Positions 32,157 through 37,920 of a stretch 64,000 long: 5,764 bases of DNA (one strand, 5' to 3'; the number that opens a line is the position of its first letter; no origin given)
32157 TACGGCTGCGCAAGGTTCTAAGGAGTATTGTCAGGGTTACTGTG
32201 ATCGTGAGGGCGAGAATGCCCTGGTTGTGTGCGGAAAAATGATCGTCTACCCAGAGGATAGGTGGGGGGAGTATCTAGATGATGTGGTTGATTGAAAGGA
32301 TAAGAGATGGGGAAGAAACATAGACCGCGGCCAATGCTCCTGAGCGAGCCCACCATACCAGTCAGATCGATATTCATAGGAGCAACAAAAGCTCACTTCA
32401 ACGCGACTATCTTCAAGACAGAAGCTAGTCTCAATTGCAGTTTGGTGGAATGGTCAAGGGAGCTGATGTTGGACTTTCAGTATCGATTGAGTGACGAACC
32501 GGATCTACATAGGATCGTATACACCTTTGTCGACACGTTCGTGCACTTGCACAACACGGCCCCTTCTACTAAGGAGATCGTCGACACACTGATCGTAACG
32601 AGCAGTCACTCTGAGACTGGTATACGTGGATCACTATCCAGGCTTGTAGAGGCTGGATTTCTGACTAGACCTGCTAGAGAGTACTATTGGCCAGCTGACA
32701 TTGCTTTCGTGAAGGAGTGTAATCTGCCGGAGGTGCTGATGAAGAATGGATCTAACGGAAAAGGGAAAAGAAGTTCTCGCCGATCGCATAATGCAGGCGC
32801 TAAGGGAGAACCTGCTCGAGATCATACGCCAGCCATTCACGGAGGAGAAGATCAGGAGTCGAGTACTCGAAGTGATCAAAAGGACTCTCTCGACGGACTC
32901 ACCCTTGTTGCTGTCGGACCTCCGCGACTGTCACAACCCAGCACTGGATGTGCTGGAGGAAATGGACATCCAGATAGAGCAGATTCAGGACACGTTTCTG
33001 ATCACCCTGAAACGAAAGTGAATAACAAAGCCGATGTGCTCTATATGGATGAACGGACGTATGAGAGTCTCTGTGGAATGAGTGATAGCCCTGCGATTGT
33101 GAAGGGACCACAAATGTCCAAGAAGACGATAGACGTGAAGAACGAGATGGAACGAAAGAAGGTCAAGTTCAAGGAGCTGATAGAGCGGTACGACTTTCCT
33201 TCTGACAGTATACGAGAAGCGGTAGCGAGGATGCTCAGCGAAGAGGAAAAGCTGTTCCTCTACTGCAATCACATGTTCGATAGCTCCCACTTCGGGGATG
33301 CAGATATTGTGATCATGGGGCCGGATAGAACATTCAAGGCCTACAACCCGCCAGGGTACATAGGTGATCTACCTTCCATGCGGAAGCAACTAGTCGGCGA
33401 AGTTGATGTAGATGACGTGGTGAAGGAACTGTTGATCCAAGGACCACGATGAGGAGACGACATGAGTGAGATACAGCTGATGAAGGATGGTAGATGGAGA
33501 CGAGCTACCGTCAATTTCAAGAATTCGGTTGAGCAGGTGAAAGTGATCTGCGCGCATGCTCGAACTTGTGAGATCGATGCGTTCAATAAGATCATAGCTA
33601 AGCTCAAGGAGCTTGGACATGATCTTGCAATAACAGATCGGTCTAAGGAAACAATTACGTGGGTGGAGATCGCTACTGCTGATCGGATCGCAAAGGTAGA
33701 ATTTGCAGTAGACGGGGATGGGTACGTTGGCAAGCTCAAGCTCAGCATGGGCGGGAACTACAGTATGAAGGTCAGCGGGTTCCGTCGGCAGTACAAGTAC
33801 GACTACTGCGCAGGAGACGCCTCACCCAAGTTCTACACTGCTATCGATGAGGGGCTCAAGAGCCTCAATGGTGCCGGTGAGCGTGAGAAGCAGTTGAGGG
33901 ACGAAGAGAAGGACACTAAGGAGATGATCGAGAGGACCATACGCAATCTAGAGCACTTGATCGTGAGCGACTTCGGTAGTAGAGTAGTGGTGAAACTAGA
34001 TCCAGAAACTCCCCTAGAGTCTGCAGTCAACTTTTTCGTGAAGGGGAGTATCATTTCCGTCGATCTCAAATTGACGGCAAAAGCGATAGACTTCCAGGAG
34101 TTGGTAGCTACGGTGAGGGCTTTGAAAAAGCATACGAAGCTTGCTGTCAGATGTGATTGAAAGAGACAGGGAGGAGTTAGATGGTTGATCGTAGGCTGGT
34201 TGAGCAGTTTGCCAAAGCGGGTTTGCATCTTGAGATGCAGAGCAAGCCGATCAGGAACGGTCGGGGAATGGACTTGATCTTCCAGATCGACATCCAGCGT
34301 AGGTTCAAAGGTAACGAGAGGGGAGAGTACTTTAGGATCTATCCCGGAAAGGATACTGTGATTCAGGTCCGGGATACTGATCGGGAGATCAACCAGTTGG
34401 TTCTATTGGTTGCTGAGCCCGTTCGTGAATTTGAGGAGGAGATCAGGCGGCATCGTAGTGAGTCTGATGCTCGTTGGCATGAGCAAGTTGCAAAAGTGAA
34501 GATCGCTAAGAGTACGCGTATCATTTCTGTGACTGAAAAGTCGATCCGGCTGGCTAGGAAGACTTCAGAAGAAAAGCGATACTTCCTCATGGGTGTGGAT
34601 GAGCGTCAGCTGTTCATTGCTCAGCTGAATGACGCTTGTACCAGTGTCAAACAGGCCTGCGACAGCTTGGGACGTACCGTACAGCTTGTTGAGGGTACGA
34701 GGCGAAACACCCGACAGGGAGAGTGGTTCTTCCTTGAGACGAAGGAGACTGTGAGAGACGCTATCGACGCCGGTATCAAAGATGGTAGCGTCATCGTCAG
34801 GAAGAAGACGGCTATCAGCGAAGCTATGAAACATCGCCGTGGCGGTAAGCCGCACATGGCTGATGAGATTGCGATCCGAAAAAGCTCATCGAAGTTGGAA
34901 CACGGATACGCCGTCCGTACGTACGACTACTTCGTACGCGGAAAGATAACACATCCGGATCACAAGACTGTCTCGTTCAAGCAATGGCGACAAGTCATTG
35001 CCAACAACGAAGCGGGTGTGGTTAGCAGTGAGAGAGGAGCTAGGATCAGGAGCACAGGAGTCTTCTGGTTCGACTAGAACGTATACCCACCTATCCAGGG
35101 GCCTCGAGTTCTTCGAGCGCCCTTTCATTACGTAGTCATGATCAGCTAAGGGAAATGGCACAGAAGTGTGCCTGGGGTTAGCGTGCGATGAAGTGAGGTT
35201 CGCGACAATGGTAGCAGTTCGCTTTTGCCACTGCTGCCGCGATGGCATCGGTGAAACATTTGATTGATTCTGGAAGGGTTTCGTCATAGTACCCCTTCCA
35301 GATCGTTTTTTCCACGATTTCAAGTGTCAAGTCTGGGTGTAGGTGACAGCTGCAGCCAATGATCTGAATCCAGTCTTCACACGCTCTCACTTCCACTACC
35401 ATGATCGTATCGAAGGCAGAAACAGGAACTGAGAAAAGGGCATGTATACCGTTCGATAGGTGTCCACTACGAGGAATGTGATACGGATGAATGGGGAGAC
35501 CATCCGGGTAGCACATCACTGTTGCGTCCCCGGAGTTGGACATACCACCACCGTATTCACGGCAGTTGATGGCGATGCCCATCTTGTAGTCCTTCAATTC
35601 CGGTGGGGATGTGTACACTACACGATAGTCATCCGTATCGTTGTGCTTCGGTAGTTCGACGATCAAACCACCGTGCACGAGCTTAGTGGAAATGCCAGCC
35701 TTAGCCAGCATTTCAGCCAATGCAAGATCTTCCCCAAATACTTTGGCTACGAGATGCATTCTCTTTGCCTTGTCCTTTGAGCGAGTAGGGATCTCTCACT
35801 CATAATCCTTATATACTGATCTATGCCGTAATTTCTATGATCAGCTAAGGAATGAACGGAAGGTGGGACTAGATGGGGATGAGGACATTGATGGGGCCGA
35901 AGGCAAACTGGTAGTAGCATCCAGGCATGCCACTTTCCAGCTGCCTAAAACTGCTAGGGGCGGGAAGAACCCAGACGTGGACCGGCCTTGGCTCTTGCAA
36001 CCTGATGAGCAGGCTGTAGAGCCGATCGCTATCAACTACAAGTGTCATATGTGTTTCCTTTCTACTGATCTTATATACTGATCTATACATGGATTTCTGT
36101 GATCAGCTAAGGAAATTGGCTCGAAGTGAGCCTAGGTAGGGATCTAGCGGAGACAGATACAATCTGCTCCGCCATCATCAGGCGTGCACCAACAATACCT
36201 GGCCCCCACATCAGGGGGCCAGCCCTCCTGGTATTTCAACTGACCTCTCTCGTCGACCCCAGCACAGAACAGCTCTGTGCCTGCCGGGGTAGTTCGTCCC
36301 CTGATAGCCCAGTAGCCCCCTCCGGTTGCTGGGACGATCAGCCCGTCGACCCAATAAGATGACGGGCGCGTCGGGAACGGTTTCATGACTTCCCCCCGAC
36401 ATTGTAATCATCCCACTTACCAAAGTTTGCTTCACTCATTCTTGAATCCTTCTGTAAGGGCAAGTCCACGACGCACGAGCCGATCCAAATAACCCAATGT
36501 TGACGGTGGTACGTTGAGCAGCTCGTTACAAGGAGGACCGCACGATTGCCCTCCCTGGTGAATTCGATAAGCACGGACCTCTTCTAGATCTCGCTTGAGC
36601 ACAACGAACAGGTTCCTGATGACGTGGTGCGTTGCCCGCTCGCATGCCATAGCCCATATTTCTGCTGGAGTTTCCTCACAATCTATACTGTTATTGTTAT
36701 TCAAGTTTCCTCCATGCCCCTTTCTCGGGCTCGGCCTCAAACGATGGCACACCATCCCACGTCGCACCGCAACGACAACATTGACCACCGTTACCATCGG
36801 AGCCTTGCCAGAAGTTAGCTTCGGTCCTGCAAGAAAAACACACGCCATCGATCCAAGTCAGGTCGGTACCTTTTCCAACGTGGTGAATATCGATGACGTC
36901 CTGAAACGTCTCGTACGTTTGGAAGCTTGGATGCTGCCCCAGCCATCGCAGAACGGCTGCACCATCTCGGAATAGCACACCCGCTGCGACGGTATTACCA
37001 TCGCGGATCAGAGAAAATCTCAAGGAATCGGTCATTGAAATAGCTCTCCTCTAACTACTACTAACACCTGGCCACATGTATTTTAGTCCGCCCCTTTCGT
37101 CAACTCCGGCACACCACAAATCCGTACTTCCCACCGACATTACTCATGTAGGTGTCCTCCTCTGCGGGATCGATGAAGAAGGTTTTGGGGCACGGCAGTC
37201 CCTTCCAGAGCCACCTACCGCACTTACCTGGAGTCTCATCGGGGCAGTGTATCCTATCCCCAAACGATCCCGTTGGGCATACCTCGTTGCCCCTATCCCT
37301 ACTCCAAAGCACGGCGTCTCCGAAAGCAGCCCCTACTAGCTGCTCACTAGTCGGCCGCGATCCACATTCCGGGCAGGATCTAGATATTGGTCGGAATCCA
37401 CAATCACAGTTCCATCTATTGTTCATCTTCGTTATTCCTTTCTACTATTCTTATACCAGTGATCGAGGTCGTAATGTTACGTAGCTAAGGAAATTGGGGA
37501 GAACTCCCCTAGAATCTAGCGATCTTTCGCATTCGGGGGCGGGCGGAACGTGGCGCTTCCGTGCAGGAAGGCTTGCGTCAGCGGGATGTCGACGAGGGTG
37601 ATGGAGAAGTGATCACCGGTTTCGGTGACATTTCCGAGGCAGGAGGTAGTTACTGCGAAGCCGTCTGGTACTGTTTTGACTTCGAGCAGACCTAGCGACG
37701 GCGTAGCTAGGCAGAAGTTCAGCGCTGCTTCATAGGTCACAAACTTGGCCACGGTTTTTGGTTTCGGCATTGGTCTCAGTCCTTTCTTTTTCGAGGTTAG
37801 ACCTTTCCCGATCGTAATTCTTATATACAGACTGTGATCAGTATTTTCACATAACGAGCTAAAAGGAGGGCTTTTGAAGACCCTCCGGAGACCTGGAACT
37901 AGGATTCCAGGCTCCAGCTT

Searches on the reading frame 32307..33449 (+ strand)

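Call 11: search_protein_families(library=phrogs, proteins=[window:32307-33449:+], max_evalue=0.001)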
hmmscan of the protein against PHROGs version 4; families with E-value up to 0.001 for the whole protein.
window:32307-33449:+ (381 aa): 1 family
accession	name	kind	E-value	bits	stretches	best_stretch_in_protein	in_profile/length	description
phrog_3502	-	unknown function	0.00037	21.6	1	65-124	50-106/131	-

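Call 54: search_protein_families(library=pfam, proteins=[window:32307-33449:+], max_evalue=0.01)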
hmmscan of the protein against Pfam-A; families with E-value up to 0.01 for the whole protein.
window:32307-33449:+ (381 aa): 1 family
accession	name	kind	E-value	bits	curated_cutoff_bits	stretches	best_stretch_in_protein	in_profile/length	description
PF07848.18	PaaX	-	0.0024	18.5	24.8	0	100-125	34-59/70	PaaX-like protein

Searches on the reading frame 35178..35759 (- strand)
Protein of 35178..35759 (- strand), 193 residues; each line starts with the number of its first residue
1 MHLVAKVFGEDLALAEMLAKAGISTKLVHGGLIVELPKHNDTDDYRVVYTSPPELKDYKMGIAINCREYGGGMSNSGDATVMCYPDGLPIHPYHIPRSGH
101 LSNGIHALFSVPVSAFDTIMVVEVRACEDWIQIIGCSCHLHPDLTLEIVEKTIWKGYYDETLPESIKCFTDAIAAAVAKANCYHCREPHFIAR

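Call 8: search_protein_families(library=phrogs, proteins=[window:35178-35759:-], max_evalue=0.01)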
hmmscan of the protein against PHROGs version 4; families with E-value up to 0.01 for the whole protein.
window:35178-35759:- (193 aa): 0 families

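Call 54: search_protein_families(library=pfam, proteins=[window:35178-35759:-], max_evalue=0.01)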
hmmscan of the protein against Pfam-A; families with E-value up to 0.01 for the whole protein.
window:35178-35759:- (193 aa): 0 families

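Call 78: find_homologous_proteins(query=window:35178-35759:-, max_evalue=0.00001)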
Query window:35178-35759:- (193 aa): 6 proteins with E <= 0.00001 among 328 candidates.
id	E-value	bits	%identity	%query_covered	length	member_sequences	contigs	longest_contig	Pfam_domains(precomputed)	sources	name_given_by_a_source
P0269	1.2e-130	451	100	100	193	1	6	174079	-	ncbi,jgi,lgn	-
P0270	3.8e-52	195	52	100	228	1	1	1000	-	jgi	jgi:hypothetical protein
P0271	9.2e-36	141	44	99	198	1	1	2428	-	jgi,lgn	jgi:hypothetical protein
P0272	2.1e-28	117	39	99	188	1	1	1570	-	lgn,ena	-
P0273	8.9e-16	76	41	64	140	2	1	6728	-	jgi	jgi:hypothetical protein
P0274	5.5e-11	60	36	64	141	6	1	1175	-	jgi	-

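Call 79: find_encoding_contigs(protein=P0269, flank=10000, max_places=6)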
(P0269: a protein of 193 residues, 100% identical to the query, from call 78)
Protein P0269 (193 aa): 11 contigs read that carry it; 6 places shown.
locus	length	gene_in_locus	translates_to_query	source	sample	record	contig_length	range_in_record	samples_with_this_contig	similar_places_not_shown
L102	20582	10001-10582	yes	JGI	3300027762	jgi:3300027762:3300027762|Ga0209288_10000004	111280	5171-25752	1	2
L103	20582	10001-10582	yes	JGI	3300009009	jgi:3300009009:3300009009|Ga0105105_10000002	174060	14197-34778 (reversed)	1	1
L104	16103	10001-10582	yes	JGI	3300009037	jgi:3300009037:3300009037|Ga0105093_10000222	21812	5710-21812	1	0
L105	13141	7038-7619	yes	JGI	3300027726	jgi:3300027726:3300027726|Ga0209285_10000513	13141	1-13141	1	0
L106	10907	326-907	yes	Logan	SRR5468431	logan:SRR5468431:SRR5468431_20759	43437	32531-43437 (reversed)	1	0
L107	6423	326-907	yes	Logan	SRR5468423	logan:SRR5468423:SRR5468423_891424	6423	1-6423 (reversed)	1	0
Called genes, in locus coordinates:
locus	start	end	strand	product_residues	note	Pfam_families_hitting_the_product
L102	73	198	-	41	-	-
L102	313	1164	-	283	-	-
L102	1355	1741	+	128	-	-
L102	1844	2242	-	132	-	-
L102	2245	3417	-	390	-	-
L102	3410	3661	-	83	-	-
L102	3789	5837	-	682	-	PF00270:DEAD (faint), PF13307:Helicase_C_2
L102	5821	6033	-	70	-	-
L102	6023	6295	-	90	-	-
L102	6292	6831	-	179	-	-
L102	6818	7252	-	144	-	-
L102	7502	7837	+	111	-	-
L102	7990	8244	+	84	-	-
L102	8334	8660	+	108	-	-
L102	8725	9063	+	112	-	PF26761:Acb5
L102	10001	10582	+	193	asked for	-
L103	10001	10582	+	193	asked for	-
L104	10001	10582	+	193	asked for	-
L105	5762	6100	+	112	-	PF26761:Acb5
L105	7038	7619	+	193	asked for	-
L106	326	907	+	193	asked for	-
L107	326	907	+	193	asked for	-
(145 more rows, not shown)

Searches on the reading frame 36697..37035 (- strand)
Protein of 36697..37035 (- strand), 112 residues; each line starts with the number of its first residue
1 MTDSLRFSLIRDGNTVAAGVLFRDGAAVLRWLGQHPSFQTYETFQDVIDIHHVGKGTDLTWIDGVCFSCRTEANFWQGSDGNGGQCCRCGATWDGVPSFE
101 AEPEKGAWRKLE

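Call 8: search_protein_families(library=phrogs, proteins=[window:36697-37035:-], max_evalue=0.01)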
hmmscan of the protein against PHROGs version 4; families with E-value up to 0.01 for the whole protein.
window:36697-37035:- (112 aa): 1 family
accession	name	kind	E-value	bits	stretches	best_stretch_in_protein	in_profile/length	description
phrog_7499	-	unknown function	1.8e-06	28.6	1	15-64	36-86/91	-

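Call 54: search_protein_families(library=pfam, proteins=[window:36697-37035:-], max_evalue=0.01)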
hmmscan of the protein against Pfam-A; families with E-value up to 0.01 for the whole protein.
window:36697-37035:- (112 aa): 0 families

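Call 83: search_dna_similar(query=window:36697-37035:-, collection=phages, mode=protein, max_evalue=0.001, max_rows=12)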
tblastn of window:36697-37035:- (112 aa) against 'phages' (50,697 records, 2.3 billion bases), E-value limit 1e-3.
Records with a match: 17; places in all: 17; records where one place covers at least 80% of the query: 0.
Best place of each record, by identity: <60% 17.
By first word of the organism name: Streptomyces 16; Gordonia 1.
By host as written in the record: Streptomyces griseus ATCC 10137 9; Streptomyces viridochromogenes DSM40736 4; - 1; Streptomyces sanglieri UNT16F27A 1; Streptomyces griseofuscus ATCC 23916 1; Streptomyces mirabilis NRRL B-2400 1.
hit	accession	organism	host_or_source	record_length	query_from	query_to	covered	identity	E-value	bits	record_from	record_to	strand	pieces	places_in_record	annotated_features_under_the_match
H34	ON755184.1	Gordonia phage DalanDe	soil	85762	6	63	52%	43.3%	7e-6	49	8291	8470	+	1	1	17: hypothetical protein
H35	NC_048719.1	Streptomyces phage Annadreamy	Streptomyces griseus ATCC 10137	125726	3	65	56%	36.6%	4e-4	44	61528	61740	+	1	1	84: hypothetical protein | 83: hypothetical protein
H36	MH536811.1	Streptomyces phage Annadreamy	Streptomyces griseus ATCC 10137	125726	3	65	56%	36.6%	4e-4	44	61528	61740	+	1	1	84: hypothetical protein | 83: hypothetical protein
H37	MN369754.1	Streptomyces phage Limpid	Streptomyces sanglieri UNT16F27A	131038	3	65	56%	36.6%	4e-4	44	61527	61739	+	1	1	83: hypothetical protein | 82: hypothetical protein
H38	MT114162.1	Streptomyces phage Moab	Streptomyces griseofuscus ATCC 23916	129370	6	65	54%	38.2%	2e-5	47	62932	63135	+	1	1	86: hypothetical protein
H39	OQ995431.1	Streptomyces phage Patelgo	Streptomyces mirabilis NRRL B-2400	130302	6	65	54%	38.2%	2e-5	47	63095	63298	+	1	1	86: hypothetical protein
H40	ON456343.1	Streptomyces phage Stigma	Streptomyces griseus ATCC 10137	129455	6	65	54%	38.2%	7e-5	45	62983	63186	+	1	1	85: hypothetical protein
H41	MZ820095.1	Streptomyces phage Karp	Streptomyces viridochromogenes DSM40736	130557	6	65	54%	38.2%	7e-5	45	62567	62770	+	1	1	84: hypothetical protein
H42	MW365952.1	Streptomyces phage Belfort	Streptomyces viridochromogenes DSM40736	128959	6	65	54%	38.2%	1e-4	45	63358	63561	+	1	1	88: hypothetical protein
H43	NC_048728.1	Streptomyces phage Comrade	Streptomyces griseus ATCC 10137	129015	6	65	54%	38.2%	1e-4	45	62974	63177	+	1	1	86: hypothetical protein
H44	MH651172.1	Streptomyces phage Comrade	Streptomyces griseus ATCC 10137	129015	6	65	54%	38.2%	1e-4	45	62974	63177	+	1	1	86: hypothetical protein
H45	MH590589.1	Streptomyces phage SparkleGoddess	Streptomyces griseus ATCC 10137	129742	6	65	54%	38.2%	1e-4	45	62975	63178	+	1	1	86: hypothetical protein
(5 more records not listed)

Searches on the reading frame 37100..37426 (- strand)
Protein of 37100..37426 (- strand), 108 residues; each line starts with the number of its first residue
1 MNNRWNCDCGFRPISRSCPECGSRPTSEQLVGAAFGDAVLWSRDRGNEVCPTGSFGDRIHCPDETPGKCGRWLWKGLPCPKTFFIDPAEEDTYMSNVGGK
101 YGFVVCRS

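Call 8: search_protein_families(library=phrogs, proteins=[window:37100-37426:-], max_evalue=0.01)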
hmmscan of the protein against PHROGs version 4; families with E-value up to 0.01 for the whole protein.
window:37100-37426:- (108 aa): 0 families

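Call 54: search_protein_families(library=pfam, proteins=[window:37100-37426:-], max_evalue=0.01)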
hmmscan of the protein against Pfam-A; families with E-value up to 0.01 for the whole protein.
window:37100-37426:- (108 aa): 0 families

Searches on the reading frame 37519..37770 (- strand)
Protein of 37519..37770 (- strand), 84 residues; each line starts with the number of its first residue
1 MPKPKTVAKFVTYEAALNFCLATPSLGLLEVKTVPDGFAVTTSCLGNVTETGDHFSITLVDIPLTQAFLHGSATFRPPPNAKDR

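Call 54: search_protein_families(library=pfam, proteins=[window:37519-37770:-], max_evalue=0.01)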
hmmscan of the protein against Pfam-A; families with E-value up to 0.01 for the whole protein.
window:37519-37770:- (84 aa): 0 families
